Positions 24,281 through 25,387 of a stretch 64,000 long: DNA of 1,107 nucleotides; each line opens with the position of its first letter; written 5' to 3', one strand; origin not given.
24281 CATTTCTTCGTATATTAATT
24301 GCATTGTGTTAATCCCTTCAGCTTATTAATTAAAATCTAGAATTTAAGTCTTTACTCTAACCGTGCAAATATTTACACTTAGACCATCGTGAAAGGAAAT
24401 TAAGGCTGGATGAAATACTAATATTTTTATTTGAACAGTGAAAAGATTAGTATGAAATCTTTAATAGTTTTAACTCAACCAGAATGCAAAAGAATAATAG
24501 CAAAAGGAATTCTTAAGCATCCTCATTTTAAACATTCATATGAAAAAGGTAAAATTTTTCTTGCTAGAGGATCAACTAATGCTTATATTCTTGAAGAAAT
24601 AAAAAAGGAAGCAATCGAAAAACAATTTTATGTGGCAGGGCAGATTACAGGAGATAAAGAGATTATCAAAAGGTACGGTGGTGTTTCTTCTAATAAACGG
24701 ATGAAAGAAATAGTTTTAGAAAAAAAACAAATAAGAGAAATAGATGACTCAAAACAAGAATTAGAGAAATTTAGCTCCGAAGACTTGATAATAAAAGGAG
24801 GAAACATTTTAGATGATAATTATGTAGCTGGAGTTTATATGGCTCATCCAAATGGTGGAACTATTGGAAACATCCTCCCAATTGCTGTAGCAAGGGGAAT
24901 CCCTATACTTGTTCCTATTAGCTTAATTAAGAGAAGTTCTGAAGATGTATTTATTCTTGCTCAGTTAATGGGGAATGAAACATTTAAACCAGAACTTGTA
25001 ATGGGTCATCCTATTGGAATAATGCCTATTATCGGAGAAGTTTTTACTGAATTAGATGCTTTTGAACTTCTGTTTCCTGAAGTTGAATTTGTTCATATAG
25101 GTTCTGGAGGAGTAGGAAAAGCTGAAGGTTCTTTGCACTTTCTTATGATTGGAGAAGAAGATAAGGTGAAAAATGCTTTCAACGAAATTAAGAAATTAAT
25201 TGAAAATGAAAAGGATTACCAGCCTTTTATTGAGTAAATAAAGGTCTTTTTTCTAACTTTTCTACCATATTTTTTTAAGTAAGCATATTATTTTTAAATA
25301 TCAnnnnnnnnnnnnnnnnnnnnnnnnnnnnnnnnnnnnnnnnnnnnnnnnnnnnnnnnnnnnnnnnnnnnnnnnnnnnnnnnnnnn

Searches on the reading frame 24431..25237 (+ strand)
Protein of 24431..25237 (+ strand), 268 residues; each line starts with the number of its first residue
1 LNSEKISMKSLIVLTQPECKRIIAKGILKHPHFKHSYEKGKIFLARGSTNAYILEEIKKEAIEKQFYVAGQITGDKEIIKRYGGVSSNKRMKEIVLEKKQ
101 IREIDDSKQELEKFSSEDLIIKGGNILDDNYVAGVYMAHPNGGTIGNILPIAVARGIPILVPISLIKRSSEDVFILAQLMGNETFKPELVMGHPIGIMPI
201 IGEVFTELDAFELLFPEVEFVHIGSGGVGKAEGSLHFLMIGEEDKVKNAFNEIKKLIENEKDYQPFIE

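Call 27: search_protein_families(library=pfam, proteins=[window:24431-25237:+], max_evalue=0.001)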
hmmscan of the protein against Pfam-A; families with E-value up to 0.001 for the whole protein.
window:24431-25237:+ (268 aa): 0 families

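Call 29: search_protein_families(library=pfam, proteins=[window:24431-25237:+], max_evalue=1)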
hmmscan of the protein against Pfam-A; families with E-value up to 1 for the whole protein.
window:24431-25237:+ (268 aa): 2 families
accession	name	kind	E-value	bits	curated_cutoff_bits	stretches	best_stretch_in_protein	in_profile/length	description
PF09840.14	DUF2067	-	0.012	15.7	24.9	1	53-120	12-77/187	Uncharacterized protein conserved in archaea (DUF2067)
PF04580.18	Pox_D3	-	0.14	12.2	23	0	38-92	17-71/248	Chordopoxvirinae D3 protein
